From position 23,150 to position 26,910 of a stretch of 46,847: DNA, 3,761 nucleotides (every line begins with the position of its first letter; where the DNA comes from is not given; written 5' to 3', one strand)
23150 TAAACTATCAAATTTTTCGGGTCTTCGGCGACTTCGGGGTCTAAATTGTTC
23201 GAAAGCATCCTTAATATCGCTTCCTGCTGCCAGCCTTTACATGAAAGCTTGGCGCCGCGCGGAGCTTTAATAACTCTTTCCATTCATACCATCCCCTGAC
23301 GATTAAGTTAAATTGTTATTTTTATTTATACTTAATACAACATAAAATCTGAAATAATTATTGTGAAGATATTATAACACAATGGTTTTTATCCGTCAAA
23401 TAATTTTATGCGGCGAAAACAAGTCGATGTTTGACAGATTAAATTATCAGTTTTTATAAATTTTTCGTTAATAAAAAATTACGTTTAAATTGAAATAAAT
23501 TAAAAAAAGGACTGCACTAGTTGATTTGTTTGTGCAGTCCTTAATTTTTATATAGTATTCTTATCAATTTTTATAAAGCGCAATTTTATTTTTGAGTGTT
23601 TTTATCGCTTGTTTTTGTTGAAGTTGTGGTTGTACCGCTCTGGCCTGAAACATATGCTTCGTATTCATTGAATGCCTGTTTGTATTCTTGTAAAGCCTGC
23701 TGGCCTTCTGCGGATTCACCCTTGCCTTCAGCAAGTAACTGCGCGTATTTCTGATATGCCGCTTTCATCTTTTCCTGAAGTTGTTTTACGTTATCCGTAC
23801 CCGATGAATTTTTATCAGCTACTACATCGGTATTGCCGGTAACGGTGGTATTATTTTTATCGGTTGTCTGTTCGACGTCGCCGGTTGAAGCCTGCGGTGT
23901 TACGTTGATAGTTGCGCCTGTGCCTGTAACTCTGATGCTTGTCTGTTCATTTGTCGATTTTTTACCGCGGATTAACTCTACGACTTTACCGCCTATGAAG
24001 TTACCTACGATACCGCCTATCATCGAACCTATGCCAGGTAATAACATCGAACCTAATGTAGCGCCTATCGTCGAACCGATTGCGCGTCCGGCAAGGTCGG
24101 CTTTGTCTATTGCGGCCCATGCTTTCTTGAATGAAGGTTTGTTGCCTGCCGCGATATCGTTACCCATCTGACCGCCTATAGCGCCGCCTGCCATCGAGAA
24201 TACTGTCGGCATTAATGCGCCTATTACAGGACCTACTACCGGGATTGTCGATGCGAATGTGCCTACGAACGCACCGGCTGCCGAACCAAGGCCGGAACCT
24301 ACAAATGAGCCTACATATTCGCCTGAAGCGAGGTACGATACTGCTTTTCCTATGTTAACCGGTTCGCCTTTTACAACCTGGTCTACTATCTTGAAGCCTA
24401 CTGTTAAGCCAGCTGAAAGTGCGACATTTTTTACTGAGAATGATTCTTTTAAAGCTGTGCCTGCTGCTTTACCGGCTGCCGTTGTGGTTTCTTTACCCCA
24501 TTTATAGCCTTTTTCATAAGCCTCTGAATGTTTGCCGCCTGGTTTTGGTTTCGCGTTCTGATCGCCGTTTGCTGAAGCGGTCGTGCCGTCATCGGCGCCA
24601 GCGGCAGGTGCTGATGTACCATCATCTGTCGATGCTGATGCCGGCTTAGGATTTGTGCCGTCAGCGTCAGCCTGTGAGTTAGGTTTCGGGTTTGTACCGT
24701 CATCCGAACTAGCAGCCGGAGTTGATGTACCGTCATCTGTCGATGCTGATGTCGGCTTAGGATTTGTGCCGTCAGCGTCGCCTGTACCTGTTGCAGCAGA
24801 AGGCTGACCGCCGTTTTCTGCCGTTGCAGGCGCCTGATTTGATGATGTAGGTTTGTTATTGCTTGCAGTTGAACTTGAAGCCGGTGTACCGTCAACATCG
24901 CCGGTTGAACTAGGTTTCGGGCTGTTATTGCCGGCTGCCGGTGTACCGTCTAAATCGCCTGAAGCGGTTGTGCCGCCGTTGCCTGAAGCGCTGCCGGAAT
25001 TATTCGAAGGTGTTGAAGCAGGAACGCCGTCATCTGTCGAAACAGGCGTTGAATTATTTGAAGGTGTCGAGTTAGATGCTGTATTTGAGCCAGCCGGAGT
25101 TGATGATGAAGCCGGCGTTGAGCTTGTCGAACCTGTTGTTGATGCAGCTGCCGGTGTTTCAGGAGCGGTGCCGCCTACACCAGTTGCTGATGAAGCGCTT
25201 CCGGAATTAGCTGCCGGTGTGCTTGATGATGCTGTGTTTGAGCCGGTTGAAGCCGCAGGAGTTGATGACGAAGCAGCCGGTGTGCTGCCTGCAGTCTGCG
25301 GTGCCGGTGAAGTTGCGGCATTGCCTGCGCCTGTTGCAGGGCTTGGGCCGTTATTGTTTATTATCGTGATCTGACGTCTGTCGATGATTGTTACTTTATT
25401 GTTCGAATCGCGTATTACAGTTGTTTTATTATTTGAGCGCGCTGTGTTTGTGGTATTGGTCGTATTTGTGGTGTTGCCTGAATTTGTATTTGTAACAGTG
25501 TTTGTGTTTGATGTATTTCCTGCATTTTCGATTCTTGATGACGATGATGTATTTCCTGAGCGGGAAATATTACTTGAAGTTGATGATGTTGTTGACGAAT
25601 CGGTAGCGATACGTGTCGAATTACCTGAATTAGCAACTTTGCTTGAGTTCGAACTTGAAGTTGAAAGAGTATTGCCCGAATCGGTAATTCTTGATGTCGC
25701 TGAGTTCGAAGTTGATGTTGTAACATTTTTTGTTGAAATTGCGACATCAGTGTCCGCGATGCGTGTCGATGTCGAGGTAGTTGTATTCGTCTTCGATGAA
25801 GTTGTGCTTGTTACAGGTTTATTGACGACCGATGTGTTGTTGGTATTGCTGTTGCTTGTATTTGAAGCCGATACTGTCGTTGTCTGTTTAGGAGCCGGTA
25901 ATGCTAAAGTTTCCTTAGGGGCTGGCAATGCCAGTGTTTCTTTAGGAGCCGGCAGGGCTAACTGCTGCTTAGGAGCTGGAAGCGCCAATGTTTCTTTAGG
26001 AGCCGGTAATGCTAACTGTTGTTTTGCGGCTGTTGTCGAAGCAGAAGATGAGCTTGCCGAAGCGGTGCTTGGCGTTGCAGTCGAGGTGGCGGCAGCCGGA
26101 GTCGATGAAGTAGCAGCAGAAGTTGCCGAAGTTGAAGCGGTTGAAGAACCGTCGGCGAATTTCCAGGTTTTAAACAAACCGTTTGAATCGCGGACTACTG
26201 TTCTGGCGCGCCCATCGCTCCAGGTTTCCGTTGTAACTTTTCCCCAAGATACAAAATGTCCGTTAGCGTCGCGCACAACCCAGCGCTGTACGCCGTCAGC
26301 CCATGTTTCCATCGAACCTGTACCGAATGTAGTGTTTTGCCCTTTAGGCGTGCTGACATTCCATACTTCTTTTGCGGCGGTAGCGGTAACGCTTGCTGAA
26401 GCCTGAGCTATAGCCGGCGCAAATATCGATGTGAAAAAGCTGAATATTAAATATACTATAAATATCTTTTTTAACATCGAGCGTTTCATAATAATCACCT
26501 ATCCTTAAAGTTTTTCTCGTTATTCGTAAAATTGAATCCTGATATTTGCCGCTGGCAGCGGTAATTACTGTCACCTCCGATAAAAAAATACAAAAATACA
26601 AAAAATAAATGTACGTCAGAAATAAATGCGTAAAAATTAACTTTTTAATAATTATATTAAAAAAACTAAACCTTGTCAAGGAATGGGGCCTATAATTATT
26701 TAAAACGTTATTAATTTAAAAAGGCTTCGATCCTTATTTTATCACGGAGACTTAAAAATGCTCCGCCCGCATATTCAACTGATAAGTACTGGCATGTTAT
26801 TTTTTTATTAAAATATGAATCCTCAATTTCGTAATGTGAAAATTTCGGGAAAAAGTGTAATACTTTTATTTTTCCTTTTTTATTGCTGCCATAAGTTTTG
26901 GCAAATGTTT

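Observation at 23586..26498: Giant Ser/Thr-rich repetitive secreted protein with duplicated N-terminal module and C-terminal glycine-zipper domain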

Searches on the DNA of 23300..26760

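Call 82: search_rna_families(source=window, start=23300, end=26760, threshold=evalue, max_evalue=1)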
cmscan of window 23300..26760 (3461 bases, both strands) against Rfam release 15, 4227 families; matches with E-value up to 1: 1.
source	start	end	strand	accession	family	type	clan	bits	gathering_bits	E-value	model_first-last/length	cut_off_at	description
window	23501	23583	-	RF00506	Thr_leader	Cis-reg; leader;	-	21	55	0.96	1-118/118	no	Threonine operon leader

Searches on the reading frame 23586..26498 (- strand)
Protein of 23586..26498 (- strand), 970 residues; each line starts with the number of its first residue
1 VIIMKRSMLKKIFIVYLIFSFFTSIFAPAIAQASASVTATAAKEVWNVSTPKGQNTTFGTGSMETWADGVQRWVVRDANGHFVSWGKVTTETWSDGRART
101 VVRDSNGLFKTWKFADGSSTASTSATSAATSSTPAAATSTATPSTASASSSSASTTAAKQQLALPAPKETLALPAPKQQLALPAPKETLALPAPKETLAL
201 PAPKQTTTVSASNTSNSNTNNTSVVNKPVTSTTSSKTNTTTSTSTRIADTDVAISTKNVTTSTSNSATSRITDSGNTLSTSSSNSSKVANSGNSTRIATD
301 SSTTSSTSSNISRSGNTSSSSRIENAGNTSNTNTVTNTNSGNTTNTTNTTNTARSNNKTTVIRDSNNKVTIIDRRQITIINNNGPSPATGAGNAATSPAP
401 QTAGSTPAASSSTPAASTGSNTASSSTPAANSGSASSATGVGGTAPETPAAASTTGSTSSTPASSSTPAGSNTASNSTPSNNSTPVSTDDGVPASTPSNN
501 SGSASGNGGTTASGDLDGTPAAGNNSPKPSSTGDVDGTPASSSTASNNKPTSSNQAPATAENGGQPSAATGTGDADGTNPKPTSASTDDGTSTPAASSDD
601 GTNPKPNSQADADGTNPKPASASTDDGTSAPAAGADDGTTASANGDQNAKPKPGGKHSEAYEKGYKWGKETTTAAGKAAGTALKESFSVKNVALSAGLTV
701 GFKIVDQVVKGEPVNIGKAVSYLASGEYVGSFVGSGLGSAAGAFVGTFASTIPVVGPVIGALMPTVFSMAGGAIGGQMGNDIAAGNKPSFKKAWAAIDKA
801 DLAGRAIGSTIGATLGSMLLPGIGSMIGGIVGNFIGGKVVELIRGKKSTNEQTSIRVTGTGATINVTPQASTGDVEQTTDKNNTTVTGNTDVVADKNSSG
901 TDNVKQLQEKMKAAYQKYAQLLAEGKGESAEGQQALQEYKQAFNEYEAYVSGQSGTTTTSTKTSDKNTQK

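Call 3: search_protein_families(library=pfam, proteins=[window:23586-26498:-], max_evalue=10)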
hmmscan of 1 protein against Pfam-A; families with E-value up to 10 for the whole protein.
window:23586-26498:- (970 aa): 3 families
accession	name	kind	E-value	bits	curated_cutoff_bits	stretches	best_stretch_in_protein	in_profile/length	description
PF13488.11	Gly-zipper_Omp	-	0.0034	17.7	25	3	804-838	2-37/46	Glycine zipper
PF07739.18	TipAS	-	0.028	15.3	23.8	1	899-945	25-72/117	TipAS antibiotic-recognition domain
PF04306.18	DUF456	-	0.03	15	29.4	1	806-851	64-105/139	Protein of unknown function (DUF456)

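Call 4: search_protein_families(library=ncbifam, proteins=[window:23586-26498:-], max_evalue=10)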
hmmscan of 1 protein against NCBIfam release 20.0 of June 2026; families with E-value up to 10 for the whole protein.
window:23586-26498:- (970 aa): 0 families

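Call 8: find_homologous_proteins(query=window:23586-26489:-, max_evalue=0.001)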
Query window:23586-26489:- (967 aa): 1 proteins with E <= 0.001 among 8000 candidates.
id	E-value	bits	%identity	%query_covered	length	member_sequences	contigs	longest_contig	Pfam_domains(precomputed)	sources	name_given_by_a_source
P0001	1.9e-83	300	51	29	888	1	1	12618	PF13488.12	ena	-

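Call 57: find_encoding_contigs(protein=P0001, flank=8000, max_places=2)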
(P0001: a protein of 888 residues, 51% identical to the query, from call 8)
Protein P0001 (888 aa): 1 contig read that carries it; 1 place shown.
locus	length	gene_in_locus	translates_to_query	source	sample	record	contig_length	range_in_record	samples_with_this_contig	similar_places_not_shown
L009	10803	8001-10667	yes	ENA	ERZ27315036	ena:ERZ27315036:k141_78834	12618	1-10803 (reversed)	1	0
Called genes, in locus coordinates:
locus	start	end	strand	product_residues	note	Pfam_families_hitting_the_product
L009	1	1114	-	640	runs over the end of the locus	PF02743:dCache_1, PF22673:MCP-like_PDC_1, PF17201:Cache_3-Cache_2, PF00672:HAMP, PF07228:SpoIIE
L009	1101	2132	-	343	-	PF09084:NMT1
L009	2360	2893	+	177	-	PF00684:DnaJ_CXXCXGXG (faint)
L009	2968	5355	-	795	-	-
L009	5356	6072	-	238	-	-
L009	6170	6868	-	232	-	PF13231:PMT_2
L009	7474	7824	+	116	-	-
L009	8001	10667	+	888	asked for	PF13488:Gly-zipper_Omp (faint)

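Call 59: predict_structure(alignment_id=A4)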
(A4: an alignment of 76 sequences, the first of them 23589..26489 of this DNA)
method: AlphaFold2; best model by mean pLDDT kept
length: 967 residues; sequences in the alignment: 76
mean_pLDDT: 57.0   pTM: 0.37
mean pLDDT of the five models: 57.0, 55.2, 53.2, 52.3, 50.5
residues with pLDDT >= 90: 122; 70-90: 211; 50-70: 63; < 50: 571
segments of 3 or more residues with pLDDT < 50: 31-37, 116-161, 163-165, 167-170, 173-181, 183-189, 194-225, 227-265, 267-284, 286-358, 371-538, 540-542, 544-575, 577-596, 602-651, 845-892, 963-967
pLDDT, mean of each block of 10 residues (from residue 1): 75 89 71 49 92 94 94 93 95 93 91 56 33 38 37 40 46 46 46 45 39 38 42 36 35 37 43 41 45 44 39 39 42 38 35 44 64 41 40 41 39 43 39 37 42 37 41 40 43 39 40 40 38 42 43 38 40 43 39 48 45 45 41 40 40 70 78 76 80 81 85 89 83 80 72 70 82 87 88 85 82 79 80 81 51 33 35 37 37 62 94 95 94 96 90 56 45
secondary structure, 60 per line:
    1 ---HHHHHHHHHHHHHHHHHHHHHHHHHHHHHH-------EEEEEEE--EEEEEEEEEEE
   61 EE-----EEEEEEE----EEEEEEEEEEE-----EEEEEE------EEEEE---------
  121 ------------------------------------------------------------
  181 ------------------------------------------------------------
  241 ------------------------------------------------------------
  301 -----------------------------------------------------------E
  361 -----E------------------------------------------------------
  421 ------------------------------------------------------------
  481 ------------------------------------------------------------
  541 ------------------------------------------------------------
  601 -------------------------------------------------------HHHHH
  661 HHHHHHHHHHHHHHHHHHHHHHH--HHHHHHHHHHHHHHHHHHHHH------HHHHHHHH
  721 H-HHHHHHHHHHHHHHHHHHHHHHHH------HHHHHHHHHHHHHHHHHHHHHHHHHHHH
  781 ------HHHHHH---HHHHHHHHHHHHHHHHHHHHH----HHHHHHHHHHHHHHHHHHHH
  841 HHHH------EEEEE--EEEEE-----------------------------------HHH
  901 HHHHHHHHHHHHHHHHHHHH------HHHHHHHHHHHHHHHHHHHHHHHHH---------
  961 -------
elements in order (helices of 4 or more, strands of 3 or more residues): H4-33 E41-47 E50-62 E68-74 E79-89 E95-100 E107-111 H656-683 H686-706 H713-721 H723-746 H753-780 H787-792 H796-816 H821-844 E851-855 E858-862 H898-920 H927-951

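Call 61: fold_search(model_id=the predicted structure, library=pdb)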
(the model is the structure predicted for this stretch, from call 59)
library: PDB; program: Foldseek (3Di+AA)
matches with E <= 10: 247; with E <= 0.001: 0
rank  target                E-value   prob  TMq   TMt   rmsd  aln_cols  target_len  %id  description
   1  1njh                  1.7e-01  0.77  0.05  0.29   6.0        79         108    9  Crystal Structure of Bacillus subtilis YojF protein (released 2003-07-01)
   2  5v1z_A                1.8e-01  0.96  0.06  0.40   4.4        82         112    8  Crystal structure of the RPN13 PRU-RPN2 (932-953)-ubiquitin complex (released 2017-05-03)
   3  2r2y                  2.6e-01  0.92  0.06  0.42   4.1        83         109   11  Crystal structure of the proteasomal Rpn13 PRU-domain (released 2008-05-13)
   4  6oi4_B                3.6e-01  0.87  0.06  0.41   4.2        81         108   10  RPN13 (19-132)-RPN2 (940-952) pY950-Ub complex (released 2019-05-15)
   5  6oi4_A                3.6e-01  0.87  0.06  0.40   4.3        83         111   11  RPN13 (19-132)-RPN2 (940-952) pY950-Ub complex (released 2019-05-15)
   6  5v38_B                5.2e-01  0.18  0.04  0.07  11.5        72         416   17  Crystal Structure of The Receptor-binding Domain of Botulinum Neurotoxin Type HA (released 2017-03-22)
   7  2k49_MODEL_1_A        6.4e-01  0.60  0.04  0.24   9.1        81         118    9  Solution NMR structure of UPF0339 protein SO3888 from Shewanella oneidensis. Northeast Structural Genomics Con (released 2008-07-08)
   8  8d06_J                7.5e-01  1.00  0.05  0.71   1.2        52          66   13  Hallucinated C3 protein assembly HALC3_104 (released 2022-09-28)
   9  4u9l_B                7.5e-01  0.15  0.07  0.28  18.1       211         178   14  Structure of a membrane protein (released 2014-12-03)
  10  7a4v                  7.5e-01  0.14  0.04  0.07   9.8       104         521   12  Crystal structure of lid-truncated ADP-bound BiP in an oligomeric state (released 2020-12-16)
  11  9kbe                  7.9e-01  0.16  0.08  0.10  11.3       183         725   13  Crystal structure of mycolic acid transporter MmpL3 from Mycobacterium smegmatis complexed with indolcarboxamide (released 2025-11-05)
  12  9n74_L4               8.3e-01  0.13  0.04  0.11  13.0       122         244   11  SSU processome maturation and disassembly, State H (released 2025-10-29)
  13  2op6                  8.8e-01  0.18  0.04  0.17  10.6       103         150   12  Peptide-binding domain of Heat shock 70 kDa protein D precursor from C.elegans (released 2007-02-27)
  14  4wwf_A                1.0e+00  0.99  0.06  0.46   2.2        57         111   21  High-resolution structure of two Ni-bound forms of the M123C mutant of C. metallidurans CnrXs (released 2015-02-11)
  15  3n8e_A                1.0e+00  0.12  0.04  0.15   9.9       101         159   13  Substrate binding domain of the human Heat Shock 70kDa protein 9 (mortalin) (released 2010-06-16)
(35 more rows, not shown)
